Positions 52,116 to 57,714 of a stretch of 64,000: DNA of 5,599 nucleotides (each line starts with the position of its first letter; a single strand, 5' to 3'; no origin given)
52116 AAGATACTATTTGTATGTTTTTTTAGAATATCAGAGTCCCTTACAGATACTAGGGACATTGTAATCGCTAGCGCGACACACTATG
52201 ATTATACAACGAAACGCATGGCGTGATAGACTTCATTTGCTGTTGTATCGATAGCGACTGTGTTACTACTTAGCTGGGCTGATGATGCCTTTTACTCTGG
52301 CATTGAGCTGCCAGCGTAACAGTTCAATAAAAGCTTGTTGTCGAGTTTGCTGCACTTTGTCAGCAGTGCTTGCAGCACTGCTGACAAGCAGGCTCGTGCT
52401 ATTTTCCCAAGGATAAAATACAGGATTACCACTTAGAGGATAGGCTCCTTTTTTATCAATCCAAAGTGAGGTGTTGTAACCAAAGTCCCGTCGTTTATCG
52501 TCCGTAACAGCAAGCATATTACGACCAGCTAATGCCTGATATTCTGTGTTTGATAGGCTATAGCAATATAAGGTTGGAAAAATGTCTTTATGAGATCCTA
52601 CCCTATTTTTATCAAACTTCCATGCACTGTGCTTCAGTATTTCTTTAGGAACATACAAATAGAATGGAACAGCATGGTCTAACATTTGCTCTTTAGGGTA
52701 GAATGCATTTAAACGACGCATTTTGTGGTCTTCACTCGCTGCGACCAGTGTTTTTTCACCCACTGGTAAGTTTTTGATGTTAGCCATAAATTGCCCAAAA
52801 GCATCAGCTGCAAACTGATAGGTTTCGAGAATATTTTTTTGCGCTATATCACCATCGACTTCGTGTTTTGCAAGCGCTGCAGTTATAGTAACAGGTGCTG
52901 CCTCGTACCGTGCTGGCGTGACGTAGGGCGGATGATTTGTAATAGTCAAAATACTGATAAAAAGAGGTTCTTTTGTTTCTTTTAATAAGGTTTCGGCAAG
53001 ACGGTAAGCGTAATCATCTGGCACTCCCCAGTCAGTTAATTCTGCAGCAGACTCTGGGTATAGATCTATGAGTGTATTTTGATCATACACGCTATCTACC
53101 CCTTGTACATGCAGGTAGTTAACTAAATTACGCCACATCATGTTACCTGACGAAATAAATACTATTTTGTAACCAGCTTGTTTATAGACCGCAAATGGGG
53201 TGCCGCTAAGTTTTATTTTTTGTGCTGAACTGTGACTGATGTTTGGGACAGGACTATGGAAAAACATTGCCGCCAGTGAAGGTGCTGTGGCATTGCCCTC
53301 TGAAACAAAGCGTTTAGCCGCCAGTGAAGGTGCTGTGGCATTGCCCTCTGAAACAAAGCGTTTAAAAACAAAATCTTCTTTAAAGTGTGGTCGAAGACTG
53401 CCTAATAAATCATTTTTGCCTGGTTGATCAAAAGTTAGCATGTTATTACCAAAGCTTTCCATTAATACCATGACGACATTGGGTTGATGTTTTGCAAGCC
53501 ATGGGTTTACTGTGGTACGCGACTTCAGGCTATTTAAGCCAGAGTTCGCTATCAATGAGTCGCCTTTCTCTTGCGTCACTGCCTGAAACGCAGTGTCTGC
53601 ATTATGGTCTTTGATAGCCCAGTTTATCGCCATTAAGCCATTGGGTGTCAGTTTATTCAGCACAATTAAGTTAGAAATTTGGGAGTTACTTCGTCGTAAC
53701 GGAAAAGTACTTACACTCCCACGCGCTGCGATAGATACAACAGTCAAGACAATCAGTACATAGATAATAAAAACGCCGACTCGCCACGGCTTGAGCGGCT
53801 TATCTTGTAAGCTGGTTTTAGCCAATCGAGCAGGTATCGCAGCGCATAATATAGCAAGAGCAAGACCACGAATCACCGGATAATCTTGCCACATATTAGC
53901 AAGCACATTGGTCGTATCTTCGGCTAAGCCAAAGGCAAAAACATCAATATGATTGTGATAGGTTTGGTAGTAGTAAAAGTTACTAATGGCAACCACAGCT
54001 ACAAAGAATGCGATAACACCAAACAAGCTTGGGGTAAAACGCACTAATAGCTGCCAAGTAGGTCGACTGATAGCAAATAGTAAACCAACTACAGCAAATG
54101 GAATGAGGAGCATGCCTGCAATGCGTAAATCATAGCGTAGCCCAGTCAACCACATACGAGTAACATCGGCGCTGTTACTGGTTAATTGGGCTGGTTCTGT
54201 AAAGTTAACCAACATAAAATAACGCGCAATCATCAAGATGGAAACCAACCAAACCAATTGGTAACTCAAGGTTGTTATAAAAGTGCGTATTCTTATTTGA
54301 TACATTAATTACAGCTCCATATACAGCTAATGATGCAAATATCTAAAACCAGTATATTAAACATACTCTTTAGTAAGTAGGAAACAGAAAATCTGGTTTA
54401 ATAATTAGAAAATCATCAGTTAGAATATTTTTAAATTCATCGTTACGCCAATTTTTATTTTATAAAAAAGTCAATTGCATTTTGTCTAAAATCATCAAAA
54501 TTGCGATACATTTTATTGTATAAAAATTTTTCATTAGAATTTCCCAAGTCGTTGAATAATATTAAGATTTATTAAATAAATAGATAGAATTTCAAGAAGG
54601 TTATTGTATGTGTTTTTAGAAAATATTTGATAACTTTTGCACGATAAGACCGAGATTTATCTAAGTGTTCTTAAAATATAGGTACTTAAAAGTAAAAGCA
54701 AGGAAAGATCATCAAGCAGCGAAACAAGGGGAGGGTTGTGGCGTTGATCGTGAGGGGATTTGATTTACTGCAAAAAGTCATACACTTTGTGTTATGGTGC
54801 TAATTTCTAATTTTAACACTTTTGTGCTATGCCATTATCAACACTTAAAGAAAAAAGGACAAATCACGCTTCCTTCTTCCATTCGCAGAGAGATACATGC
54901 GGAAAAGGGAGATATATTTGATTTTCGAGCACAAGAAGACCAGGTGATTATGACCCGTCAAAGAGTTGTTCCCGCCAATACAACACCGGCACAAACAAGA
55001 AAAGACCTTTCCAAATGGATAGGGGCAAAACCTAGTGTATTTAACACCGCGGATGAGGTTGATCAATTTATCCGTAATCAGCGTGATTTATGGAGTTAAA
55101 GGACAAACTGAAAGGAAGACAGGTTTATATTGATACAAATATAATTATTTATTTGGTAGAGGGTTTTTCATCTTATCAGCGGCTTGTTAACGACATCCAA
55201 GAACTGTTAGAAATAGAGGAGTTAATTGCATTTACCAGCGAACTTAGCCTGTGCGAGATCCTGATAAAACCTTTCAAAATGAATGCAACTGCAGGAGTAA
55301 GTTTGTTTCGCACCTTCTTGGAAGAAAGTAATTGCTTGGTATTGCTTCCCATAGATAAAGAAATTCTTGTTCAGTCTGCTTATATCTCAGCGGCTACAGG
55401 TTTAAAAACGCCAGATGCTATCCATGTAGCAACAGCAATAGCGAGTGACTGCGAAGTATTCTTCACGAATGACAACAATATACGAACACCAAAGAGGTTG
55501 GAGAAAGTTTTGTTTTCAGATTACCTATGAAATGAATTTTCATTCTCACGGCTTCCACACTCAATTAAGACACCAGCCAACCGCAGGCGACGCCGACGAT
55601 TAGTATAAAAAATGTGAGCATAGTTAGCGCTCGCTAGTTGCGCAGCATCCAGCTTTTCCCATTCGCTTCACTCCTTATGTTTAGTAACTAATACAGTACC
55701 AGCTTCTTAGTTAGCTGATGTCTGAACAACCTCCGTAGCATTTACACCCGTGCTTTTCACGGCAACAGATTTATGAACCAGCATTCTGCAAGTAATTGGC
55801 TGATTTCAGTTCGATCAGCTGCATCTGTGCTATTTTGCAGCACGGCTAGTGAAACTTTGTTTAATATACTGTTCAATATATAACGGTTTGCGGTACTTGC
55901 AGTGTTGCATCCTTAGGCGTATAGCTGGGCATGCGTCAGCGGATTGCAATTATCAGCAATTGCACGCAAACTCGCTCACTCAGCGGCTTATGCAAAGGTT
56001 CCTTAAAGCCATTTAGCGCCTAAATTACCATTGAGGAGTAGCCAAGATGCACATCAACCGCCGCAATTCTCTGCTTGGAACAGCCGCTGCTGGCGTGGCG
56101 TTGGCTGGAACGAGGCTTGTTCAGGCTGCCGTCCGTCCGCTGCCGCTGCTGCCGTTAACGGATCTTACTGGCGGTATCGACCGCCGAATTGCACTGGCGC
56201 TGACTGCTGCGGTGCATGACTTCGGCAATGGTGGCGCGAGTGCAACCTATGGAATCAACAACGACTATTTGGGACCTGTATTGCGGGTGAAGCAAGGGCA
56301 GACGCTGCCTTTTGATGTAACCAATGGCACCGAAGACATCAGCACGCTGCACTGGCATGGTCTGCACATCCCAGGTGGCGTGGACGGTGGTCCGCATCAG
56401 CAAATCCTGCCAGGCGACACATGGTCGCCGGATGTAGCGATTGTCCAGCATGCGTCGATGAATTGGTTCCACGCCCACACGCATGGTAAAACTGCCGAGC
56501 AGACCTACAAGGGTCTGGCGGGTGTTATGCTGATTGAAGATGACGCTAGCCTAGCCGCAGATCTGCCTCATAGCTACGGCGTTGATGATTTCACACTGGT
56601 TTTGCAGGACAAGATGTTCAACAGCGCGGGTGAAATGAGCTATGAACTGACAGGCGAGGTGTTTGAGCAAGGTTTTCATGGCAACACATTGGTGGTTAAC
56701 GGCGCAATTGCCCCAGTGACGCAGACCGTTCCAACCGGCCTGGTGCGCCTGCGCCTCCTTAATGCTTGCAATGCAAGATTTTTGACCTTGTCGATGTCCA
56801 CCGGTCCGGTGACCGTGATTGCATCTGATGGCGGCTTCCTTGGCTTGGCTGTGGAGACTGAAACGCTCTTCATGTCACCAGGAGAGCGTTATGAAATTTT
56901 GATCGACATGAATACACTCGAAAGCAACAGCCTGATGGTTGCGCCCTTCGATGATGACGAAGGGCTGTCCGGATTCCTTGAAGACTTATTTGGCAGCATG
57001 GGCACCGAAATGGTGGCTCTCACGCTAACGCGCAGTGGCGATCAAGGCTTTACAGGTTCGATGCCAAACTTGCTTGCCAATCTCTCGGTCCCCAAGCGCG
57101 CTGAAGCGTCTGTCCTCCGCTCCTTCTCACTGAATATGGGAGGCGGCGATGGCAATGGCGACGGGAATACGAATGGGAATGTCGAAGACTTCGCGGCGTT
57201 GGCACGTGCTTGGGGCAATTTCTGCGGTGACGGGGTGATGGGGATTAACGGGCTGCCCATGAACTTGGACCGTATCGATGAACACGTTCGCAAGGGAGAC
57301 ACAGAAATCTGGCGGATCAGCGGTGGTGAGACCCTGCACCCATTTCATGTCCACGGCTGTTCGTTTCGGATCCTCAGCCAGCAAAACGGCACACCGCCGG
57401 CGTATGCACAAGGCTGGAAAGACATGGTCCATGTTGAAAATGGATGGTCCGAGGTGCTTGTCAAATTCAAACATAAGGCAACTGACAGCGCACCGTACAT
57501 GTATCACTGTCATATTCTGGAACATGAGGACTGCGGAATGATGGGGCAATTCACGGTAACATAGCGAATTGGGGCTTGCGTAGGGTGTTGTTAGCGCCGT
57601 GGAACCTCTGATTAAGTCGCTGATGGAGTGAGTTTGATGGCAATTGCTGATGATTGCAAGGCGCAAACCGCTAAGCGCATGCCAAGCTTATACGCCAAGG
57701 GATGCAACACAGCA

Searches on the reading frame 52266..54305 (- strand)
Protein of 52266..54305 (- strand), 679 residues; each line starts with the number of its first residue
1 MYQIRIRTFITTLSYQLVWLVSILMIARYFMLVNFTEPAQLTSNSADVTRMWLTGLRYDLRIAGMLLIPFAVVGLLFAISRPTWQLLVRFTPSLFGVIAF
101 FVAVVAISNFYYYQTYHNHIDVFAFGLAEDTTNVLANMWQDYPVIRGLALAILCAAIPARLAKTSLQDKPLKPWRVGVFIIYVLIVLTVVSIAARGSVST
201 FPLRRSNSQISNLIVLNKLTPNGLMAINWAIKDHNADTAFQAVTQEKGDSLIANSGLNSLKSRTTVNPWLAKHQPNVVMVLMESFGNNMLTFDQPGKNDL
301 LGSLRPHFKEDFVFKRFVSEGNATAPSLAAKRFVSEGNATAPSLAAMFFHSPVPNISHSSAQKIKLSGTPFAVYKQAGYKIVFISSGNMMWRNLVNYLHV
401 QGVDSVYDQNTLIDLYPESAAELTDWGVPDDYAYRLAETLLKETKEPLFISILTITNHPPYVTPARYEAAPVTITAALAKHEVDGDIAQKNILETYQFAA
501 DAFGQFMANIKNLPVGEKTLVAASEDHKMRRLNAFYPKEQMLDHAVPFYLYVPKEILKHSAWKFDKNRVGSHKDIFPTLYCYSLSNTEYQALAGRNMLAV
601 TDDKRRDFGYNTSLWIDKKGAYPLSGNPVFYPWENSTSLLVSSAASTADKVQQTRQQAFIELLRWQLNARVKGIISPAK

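Call 24: search_protein_families(library=ncbifam, proteins=[window:52266-54305:-], max_evalue=1e-10)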
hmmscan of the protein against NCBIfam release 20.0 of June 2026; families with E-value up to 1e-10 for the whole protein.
window:52266-54305:- (679 aa): 0 families

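Call 82: search_protein_families(library=pfam, proteins=[window:52266-54305:-], max_evalue=0.00001)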
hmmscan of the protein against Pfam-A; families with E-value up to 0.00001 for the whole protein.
window:52266-54305:- (679 aa): 1 family
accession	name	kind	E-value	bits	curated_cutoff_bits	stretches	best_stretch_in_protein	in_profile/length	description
PF00884.28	Sulfatase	-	4e-21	76.1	25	1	275-579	1-295/301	Sulfatase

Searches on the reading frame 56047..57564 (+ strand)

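Call 24: search_protein_families(library=ncbifam, proteins=[window:56047-57564:+], max_evalue=1e-10)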
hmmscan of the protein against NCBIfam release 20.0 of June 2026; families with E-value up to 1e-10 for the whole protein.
window:56047-57564:+ (505 aa): 7 families
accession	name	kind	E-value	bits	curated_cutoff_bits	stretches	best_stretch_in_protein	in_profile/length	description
NF008205.1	PRK10965.1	equivalog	5.2e-133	444.6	525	2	4-302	2-302/529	multicopper oxidase CueO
NF008135.0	PRK10883.1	equivalog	3.2e-84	283.1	581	2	14-332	11-328/471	cell division protein FtsP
NF045554.1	AmiPhnlOxPhsA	equivalog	1.9e-30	106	950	1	100-296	116-331/581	O-aminophenol oxidase PhsA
TIGR01480.1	copper_res_A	subfamily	4.6e-26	91.4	478.95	1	2-176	5-175/593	copper resistance system multicopper oxidase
TIGR03389.1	laccase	equivalog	8.7e-12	44.6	558.9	0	68-298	25-261/539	laccase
TIGR03390.1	ascorbOXfungal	equivalog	1.1e-11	43.9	445.35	0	70-291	32-266/538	L-ascorbate oxidase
TIGR03388.1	ascorbase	equivalog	6.2e-11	41.7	614.8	0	66-219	21-172/542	L-ascorbate oxidase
